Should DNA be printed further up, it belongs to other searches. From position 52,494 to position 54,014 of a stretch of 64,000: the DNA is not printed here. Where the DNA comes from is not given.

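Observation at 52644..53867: Stand-alone SIR2_2-family protein with all ThsA/DSR-type motifs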

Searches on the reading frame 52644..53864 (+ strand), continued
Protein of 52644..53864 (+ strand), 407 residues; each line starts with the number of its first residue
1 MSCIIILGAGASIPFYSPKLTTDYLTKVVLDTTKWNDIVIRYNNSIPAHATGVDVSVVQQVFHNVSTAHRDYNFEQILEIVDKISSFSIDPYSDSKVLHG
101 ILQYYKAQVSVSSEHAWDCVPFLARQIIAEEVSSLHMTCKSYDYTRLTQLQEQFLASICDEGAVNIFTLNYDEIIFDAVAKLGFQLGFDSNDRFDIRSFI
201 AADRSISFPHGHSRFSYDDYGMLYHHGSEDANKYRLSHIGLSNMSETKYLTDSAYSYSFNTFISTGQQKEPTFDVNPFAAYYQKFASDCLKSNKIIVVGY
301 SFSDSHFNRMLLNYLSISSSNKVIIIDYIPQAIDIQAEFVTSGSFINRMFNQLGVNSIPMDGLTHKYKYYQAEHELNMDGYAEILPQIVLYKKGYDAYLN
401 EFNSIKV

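Call 19: find_encoding_contigs(protein=P0028, flank=8000, max_places=2)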
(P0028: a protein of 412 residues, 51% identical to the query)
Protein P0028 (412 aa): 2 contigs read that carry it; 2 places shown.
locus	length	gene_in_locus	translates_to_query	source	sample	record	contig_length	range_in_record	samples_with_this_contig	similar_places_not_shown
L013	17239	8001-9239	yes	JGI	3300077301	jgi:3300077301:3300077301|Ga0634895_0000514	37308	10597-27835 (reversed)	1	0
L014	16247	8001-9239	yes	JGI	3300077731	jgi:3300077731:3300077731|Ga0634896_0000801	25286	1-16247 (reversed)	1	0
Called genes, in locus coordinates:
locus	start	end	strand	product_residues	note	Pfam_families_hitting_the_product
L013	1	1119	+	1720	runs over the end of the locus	PF00270:DEAD, PF04851:ResIII, PF00271:Helicase_C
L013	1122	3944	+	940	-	PF00176:SNF2-rel_dom, PF00270:DEAD (weak), PF04851:ResIII, PF00271:Helicase_C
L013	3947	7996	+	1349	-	PF07669:Eco57I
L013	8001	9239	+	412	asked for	-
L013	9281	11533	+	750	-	PF03235:GmrSD_N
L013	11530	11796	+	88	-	-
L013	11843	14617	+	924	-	PF00004:AAA (faint), PF07728:AAA_5, PF28529:McrB_lid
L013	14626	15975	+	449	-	PF10117:McrBC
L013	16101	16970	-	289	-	PF09992:NAGPA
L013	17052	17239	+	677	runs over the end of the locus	PF19081:Ig_7 (faint)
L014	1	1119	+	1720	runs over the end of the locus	PF00270:DEAD, PF04851:ResIII, PF00271:Helicase_C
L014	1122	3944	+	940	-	PF00176:SNF2-rel_dom, PF00270:DEAD (weak), PF04851:ResIII, PF00271:Helicase_C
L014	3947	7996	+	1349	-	PF07669:Eco57I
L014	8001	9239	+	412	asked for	-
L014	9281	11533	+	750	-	PF03235:GmrSD_N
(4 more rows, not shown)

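Call 22: search_protein_representatives(protein=window:52644-53864:+)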
Query: 407 residues. Proteins with E-value up to 0.001 (for the whole library): 440; up to 1e-10: 121; up to 1e-30: 54. The best 150 are listed.
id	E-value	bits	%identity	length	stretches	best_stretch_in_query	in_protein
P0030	2.7e-128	444.8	52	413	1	3-405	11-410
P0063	3.8e-104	365.3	43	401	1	1-405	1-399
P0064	6.5e-83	295.5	38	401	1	1-405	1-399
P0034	1.8e-81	290.7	41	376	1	2-362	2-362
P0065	2.1e-78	280.6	45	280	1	128-404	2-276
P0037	1.1e-77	278.3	39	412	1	2-405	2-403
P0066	3.8e-75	269.9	36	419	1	3-405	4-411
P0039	3.9e-75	269.9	38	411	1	4-405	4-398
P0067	1.1e-73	265.1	35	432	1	3-404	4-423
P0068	2.0e-72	260.9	37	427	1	4-405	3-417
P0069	1.5e-71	258.0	43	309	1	4-309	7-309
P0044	2.1e-71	257.6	38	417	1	5-405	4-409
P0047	6.0e-70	252.8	38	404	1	6-404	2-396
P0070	8.3e-68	245.7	35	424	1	5-403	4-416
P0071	1.0e-66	242.1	34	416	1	4-405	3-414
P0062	2.5e-31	125.7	30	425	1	5-404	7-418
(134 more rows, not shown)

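Call 35: predict_structure(alignment_id=A1)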
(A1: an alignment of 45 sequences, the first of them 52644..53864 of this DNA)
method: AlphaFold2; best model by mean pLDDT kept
length: 407 residues; sequences in the alignment: 45
mean_pLDDT: 94.1   pTM: 0.92
mean pLDDT of the five models: 94.1, 93.8, 93.1, 93.0, 91.1
residues with pLDDT >= 90: 364; 70-90: 37; 50-70: 6; < 50: 0
segments of 3 or more residues with pLDDT < 50: none
pLDDT, mean of each block of 10 residues (from residue 1): 95 97 97 98 88 92 96 95 92 84 88 81 98 97 97 96 96 95 95 97 96 97 97 95 94 93 86 93 96 96 93 96 97 96 95 95 93 97 97 98 86
secondary structure, 60 per line:
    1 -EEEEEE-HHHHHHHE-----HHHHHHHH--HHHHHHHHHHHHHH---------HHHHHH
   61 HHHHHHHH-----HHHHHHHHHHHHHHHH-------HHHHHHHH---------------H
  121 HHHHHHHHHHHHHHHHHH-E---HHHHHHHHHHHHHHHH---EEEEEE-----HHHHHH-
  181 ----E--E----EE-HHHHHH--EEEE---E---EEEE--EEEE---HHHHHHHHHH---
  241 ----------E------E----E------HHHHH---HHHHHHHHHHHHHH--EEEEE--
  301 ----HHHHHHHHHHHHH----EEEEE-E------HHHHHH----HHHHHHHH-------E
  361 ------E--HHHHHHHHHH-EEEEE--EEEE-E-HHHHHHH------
elements in order: E2-7 H9-15 H22-29 H32-45 H55-68 H74-89 H97-104 H120-138 H144-159 E163-168 H174-179 H196-201 E204-207 E215-218 E221-224 H228-237 H270-274 H278-291 E294-298 H305-317 E322-326 H335-340 H345-352 H370-379 E381-385 E388-391 H395-401

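Call 39: fold_search(model_id=the predicted structure, library=pdb)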
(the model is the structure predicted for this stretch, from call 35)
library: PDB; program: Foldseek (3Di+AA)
matches with E <= 10: 439; with E <= 0.001: 55
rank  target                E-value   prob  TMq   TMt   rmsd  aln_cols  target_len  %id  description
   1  8sub_F                1.1e-10  1.00  0.55  0.56   9.0       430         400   15  E. coli SIR2-HerA complex (dodecamer SIR2 pentamer HerA) (released 2023-12-27)
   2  8suw_B                2.1e-10  1.00  0.57  0.58   7.8       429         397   16  E. coli SIR2-HerA complex (dodecamer SIR2 bound 4 protomers of HerA) (released 2024-03-27)
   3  8uae_F                2.1e-10  1.00  0.56  0.59   8.3       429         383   15  E. coli Sir2_HerA complex (12:6) with ATPgamaS (released 2023-12-27)
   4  8uae_B                2.4e-10  1.00  0.54  0.57   8.5       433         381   16  E. coli Sir2_HerA complex (12:6) with ATPgamaS (released 2023-12-27)
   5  8sub_D                2.9e-10  1.00  0.52  0.52   8.4       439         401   16  E. coli SIR2-HerA complex (dodecamer SIR2 pentamer HerA) (released 2023-12-27)
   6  8suw_F                3.7e-10  1.00  0.57  0.58   8.1       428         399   14  E. coli SIR2-HerA complex (dodecamer SIR2 bound 4 protomers of HerA) (released 2024-03-27)
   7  8su9_D                4.3e-10  1.00  0.49  0.49   9.9       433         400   16  E. coli SIR2-HerA complex (hexamer HerA bound with dodecamer Sir2) (released 2024-03-27)
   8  8sub_I                6.4e-10  1.00  0.54  0.55   9.2       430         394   12  E. coli SIR2-HerA complex (dodecamer SIR2 pentamer HerA) (released 2023-12-27)
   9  8sub_B                6.8e-10  1.00  0.55  0.57   8.3       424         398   17  E. coli SIR2-HerA complex (dodecamer SIR2 pentamer HerA) (released 2023-12-27)
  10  8sub_K                1.9e-09  1.00  0.55  0.56   8.4       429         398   15  E. coli SIR2-HerA complex (dodecamer SIR2 pentamer HerA) (released 2023-12-27)
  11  8sub_E                3.4e-09  1.00  0.50  0.51  10.0       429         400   14  E. coli SIR2-HerA complex (dodecamer SIR2 pentamer HerA) (released 2023-12-27)
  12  8sub_J                3.6e-09  1.00  0.57  0.58   7.3       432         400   16  E. coli SIR2-HerA complex (dodecamer SIR2 pentamer HerA) (released 2023-12-27)
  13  8sub_A                3.8e-09  1.00  0.52  0.53   9.1       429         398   14  E. coli SIR2-HerA complex (dodecamer SIR2 pentamer HerA) (released 2023-12-27)
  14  8j4u_G                4.5e-09  1.00  0.53  0.54   9.0       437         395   13  Structure of HerA-Sir2 complex from Escherichia coli Nezha system (released 2024-01-03)
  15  8w9l_A                5.1e-09  1.00  0.48  0.54   6.2       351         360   16  Cryo-EM structure of PsSIR2 (released 2024-09-11)
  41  9jap_A                1.7e-04  1.00  0.36  0.19  11.3       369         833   13  Helical structure of EfAvs5(SIR2-STAND) (released 2025-03-19)
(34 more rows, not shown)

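Call 40: find_encoding_contigs(protein=P0060, flank=8000, max_places=2)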
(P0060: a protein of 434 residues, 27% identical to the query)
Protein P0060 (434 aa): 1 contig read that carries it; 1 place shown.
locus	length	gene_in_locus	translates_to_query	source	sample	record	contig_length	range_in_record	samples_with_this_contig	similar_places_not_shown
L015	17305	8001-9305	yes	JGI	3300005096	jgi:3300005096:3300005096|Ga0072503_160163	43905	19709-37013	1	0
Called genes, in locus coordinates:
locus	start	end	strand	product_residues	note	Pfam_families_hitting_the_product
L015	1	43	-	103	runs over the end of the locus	PF24963:DUF7768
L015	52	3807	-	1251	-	PF10145:PhageMin_Tail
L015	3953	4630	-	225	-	PF12322:T4_baseplate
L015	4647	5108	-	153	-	PF06841:Phage_T4_gp19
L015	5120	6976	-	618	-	PF22671:Gp18_domIII_N (weak), PF04984:Phage_sheath_1, PF17482:Phage_sheath_1C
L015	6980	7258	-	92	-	-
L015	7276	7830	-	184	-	-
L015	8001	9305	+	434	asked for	-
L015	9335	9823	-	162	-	-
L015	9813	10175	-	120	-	-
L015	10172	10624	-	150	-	-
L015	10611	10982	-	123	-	-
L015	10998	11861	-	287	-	-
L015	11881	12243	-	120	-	-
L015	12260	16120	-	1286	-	PF02086:MethyltransfD12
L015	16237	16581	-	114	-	-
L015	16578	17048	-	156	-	-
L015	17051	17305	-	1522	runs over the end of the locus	PF04233:Phage_Mu_F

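Call 41: find_encoding_contigs(protein=P0048, flank=8000, max_places=3)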
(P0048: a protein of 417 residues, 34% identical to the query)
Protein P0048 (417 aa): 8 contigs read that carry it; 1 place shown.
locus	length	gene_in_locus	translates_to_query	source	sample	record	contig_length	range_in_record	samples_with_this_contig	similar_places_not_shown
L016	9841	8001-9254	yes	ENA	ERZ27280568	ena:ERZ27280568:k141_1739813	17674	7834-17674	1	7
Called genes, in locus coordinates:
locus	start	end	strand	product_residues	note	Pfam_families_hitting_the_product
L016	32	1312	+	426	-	PF02463:SMC_N, PF11398:DUF2813, PF13175:AAA_15, PF13476:AAA_23, PF13304:AAA_21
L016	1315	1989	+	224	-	-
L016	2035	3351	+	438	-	PF00149:Metallophos, PF12850:Metallophos_2 (faint)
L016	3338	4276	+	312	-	-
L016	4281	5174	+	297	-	PF19993:DO-GTPase2, PF19975:DO-GTPase1 (faint)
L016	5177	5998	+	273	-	PF19975:DO-GTPase1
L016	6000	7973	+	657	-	PF20012:GAP1-N1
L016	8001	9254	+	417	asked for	PF13289:SIR2_2 (weak)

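Call 42: search_solved_structures(query=A1, max_evalue=1, show_alignments=4)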
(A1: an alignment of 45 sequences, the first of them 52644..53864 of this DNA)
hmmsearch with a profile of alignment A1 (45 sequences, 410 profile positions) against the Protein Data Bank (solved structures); distinct sequences matched with E-value up to 1: 4.
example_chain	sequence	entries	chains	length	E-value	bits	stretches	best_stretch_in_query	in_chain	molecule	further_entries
8w9l_A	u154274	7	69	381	2.1e-09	39.9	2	271-329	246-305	SIR2-like domain-containing protein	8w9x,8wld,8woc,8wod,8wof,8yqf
8yhx_G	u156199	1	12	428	3.2e-05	26.1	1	138-338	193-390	SIR2 family protein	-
8j4u_A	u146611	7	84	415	0.00015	23.9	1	136-334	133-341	SIR2-like domain-containing protein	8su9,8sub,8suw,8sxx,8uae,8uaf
9v0g_E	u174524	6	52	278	0.73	11.8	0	283-321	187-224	NAD-dependent protein deacetylase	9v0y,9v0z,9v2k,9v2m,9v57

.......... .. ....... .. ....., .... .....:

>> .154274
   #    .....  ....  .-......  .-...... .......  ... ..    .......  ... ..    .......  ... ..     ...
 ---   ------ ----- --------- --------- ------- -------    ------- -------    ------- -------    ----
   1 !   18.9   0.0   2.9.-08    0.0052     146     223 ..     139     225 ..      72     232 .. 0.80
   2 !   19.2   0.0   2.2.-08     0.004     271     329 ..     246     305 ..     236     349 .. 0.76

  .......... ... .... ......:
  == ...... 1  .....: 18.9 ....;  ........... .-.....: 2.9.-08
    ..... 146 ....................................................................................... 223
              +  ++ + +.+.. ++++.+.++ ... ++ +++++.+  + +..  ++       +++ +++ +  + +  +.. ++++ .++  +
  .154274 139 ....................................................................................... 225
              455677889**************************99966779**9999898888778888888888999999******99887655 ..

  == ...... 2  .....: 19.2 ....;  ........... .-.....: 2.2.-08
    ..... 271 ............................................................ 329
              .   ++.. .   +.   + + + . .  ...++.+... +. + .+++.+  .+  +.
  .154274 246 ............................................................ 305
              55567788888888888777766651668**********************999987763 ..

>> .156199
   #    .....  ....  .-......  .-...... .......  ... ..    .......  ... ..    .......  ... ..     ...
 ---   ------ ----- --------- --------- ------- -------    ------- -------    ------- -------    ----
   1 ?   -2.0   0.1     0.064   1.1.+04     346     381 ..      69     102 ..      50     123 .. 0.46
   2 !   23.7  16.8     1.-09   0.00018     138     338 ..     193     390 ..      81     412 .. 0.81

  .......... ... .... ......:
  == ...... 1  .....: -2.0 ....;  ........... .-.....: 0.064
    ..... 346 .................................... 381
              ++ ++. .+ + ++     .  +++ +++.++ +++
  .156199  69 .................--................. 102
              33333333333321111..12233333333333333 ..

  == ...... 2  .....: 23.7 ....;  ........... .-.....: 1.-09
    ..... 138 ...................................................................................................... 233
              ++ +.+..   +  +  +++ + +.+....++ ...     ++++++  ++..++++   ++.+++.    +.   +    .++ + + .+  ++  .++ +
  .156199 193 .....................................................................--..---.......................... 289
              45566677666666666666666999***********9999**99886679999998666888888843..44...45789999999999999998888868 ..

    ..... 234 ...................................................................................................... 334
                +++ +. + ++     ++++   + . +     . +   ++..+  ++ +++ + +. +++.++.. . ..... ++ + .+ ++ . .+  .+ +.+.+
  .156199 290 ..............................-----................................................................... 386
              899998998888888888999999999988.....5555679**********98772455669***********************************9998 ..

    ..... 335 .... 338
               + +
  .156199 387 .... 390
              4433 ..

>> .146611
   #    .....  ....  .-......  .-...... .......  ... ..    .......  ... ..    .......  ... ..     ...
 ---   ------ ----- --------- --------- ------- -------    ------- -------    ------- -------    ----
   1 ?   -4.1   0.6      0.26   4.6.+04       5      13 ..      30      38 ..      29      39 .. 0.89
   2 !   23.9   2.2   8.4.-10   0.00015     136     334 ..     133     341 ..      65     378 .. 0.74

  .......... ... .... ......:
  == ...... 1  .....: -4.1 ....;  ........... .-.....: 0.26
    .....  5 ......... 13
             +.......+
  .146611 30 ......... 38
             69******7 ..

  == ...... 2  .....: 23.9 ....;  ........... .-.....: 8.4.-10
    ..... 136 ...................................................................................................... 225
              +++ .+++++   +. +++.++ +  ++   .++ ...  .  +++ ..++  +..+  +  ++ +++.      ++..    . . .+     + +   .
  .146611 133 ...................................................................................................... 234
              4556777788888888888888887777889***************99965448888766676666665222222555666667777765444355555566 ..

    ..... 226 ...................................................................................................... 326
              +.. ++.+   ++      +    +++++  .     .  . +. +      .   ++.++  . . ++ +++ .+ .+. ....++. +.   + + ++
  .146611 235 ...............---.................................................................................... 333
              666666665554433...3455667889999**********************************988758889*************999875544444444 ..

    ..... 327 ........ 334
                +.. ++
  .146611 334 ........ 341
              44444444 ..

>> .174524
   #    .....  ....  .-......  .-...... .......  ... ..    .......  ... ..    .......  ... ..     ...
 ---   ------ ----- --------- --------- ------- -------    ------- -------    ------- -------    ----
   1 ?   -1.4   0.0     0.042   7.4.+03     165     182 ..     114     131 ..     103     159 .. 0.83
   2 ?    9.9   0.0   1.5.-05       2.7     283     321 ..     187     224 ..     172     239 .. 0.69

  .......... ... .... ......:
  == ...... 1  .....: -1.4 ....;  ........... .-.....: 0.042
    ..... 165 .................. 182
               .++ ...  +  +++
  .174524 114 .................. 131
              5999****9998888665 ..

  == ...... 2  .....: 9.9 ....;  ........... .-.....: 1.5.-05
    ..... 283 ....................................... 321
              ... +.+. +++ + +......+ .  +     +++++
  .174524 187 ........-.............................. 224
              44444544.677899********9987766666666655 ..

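Call 45: find_related_loci(query=A1, collection=genome_contigs, flank=6000)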
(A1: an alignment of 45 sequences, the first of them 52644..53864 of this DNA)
Query A1 (407 aa) in genome_contigs; peptide patterns used: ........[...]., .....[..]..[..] (x = any residue, [..] = any of these).
599 stretches matched a pattern (row limit reached: there are more); 186 encode a relative of the query (tblastn E <= 1e-3); the best 80 are kept; 80 distinct loci.
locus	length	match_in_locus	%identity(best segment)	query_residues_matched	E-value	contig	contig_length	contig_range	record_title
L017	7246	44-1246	53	1-407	1e-142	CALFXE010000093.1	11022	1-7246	MAG TPA_asm: uncultured Paludibacter sp. isolate SRR3901694_bin.109_CONCOCT_v1.1_MAG genome assembly, contig: ERZ778021.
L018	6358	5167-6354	40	1-403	5e-90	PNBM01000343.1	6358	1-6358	MAG: Ignavibacteriae bacterium isolate fen_1257 73.20100900_E2D.50_contig_277038, whole genome shotgun sequence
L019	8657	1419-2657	35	6-405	5e-75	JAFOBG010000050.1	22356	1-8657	MAG: Alistipes sp. isolate RGIG310 Dairy_cattle_Colon-1__c499844, whole genome shotgun sequence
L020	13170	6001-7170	30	6-405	4e-51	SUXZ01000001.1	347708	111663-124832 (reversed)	MAG: Mediterranea massiliensis isolate SIG137 NODE_36_length_347708_cov_374.639903, whole genome shotgun sequence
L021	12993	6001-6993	22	1-330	1e-11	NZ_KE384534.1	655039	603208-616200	Paenibacillus massiliensis subsp. panacisoli DSM 21345 K331DRAFT_scaffold00002.2, whole genome shotgun sequence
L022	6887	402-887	28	164-325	2e-11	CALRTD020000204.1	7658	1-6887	MAG: Synechococcus sp. UW140 isolate JJ-JE56-12-3-mx-bin559 genome assembly, contig: JJ-RDS211-73-C828, whole genome sho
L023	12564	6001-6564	24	141-327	6e-11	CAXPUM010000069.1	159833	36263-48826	MAG: Flavobacteriaceae bacterium isolate 02um_C4D0718_1.24 genome assembly, contig: k127_98688, whole genome shotgun seq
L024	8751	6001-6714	24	153-400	1e-10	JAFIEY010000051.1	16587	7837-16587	MAG: Cryomorphaceae bacterium isolate coassembly_bin.80 k141_61741, whole genome shotgun sequence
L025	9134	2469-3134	25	126-327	3e-10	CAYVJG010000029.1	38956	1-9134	MAG TPA_asm: uncultured Flavobacteriaceae bacterium isolate SRP187154_co1_375 genome assembly, contig: NODE_857_length_3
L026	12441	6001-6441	25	161-314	4e-10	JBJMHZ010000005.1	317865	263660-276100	MAG: Frankiaceae bacterium isolate H2_16_all_fractions_metab_56_73_59 k255_1180430, whole genome shotgun sequence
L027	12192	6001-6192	41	265-328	4e-10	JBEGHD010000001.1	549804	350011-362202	Flavobacteriales bacterium DA487 scaffold_1_length=549805, whole genome shotgun sequence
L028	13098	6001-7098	22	3-327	6e-10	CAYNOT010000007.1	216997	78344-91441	MAG TPA_asm: uncultured Roseivirgaceae bacterium isolate SRP344714_co2_244 genome assembly, contig: NODE_112_length_2169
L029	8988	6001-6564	26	139-317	7e-10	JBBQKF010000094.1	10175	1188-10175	MAG: Saccharofermentanales bacterium isolate Co_metawrap_631 Cmw_631_k141_21849717_length_10175_cov_12.0000, whole genom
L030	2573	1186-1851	24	123-362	8e-10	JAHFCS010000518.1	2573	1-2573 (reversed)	MAG: Gemmatimonadetes bacterium isolate nzgw227 NODE_186234_length_2574_cov_1.737057, whole genome shotgun sequence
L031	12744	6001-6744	25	78-325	5e-9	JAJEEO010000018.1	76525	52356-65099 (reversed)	MAG: Acidimicrobiia bacterium isolate p16x34bins.37 k141_637370, whole genome shotgun sequence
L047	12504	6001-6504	30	164-325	2e-7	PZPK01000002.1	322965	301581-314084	MAG: Oleiphilus sp. isolate bin156 scaffold_22, whole genome shotgun sequence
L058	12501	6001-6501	27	153-331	7e-7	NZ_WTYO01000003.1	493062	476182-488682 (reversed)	Pelagerythrobacter marinus strain H32 NODE_3_length_493062, whole genome shotgun sequence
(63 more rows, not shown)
